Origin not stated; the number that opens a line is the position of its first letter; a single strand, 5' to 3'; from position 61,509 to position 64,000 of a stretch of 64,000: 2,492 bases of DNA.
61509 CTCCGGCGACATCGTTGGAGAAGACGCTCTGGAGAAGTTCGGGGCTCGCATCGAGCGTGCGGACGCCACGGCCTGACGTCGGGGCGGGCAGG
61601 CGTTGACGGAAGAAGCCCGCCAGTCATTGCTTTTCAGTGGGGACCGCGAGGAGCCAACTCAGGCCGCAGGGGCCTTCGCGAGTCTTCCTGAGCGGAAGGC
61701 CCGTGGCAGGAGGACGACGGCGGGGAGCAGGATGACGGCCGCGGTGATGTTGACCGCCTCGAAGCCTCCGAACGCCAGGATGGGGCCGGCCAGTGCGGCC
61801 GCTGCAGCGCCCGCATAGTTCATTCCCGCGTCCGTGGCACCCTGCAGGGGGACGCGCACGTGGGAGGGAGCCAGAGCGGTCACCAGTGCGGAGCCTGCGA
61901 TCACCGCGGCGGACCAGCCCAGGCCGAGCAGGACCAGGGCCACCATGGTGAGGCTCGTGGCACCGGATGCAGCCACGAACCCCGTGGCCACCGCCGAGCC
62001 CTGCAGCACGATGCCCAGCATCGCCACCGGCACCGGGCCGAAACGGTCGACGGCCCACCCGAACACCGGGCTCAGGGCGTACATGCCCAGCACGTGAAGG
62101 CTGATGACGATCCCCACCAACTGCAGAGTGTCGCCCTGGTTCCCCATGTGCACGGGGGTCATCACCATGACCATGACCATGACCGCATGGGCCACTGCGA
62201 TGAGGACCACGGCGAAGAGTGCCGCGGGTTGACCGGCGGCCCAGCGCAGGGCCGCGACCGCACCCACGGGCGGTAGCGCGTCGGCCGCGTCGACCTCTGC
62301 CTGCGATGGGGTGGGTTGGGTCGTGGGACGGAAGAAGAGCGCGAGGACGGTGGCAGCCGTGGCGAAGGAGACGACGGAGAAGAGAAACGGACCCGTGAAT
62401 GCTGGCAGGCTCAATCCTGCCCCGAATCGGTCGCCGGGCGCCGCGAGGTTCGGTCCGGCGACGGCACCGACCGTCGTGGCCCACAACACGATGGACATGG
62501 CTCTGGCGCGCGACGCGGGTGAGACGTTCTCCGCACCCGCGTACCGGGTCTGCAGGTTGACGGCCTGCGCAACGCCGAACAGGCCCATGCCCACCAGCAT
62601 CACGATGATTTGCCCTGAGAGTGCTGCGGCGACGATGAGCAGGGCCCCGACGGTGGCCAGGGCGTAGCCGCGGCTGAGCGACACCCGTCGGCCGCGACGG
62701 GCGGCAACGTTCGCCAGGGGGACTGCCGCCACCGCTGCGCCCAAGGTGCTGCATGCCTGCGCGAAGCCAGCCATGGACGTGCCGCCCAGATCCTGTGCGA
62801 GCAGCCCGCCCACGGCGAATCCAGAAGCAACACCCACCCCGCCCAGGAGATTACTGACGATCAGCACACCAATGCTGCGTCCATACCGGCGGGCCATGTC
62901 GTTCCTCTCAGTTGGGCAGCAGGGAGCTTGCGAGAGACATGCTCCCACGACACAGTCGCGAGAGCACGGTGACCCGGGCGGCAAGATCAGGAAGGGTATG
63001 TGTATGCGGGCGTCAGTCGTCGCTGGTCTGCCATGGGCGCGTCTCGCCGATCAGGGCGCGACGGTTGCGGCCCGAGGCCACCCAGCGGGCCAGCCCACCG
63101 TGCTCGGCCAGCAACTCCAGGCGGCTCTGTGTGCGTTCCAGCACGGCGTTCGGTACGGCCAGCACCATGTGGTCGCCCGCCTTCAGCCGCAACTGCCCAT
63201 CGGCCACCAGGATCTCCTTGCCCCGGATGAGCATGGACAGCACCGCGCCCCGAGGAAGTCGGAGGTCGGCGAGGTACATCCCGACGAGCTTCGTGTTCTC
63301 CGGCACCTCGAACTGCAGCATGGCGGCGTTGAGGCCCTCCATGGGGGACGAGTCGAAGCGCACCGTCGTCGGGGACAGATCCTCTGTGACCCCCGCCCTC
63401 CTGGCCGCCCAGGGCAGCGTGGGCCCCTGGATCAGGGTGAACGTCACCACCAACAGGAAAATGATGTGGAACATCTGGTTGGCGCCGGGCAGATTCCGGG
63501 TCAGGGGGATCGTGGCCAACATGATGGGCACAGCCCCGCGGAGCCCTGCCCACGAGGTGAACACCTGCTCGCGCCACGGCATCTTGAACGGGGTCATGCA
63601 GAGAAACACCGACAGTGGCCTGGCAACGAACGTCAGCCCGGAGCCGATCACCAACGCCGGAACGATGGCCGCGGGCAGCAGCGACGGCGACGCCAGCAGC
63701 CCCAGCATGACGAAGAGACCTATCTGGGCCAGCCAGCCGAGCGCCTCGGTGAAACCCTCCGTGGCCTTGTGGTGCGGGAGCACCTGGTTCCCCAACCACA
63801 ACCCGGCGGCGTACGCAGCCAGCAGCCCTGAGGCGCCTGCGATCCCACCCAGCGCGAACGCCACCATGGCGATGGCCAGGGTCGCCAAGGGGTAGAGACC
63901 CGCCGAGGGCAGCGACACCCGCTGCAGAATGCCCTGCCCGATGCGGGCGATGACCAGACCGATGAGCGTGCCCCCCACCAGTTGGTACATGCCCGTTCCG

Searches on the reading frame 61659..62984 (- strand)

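Call 91: search_protein_families(library=pfam, proteins=[window:61659-62984:-], max_evalue=0.001)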
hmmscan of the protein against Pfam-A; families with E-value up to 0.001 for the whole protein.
window:61659-62984:- (441 aa): 1 family
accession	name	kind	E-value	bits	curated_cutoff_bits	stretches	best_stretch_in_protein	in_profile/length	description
PF07690.21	MFS_1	-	2.7e-25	89.5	33.4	2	261-428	4-170/347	Major Facilitator Superfamily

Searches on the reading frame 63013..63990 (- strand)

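Call 91: search_protein_families(library=pfam, proteins=[window:63013-63990:-], max_evalue=0.001)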
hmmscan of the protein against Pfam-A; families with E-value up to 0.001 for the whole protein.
window:63013-63990:- (325 aa): 2 families
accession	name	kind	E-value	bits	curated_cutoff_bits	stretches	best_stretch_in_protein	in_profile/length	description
PF00999.27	Na_H_Exchanger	-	4.6e-26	92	26.2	1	2-196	179-373/375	Sodium/hydrogen exchanger, transmembrane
PF02080.26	TrkA_C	-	4.8e-11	42.9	27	1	225-289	2-68/71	TrkA-C domain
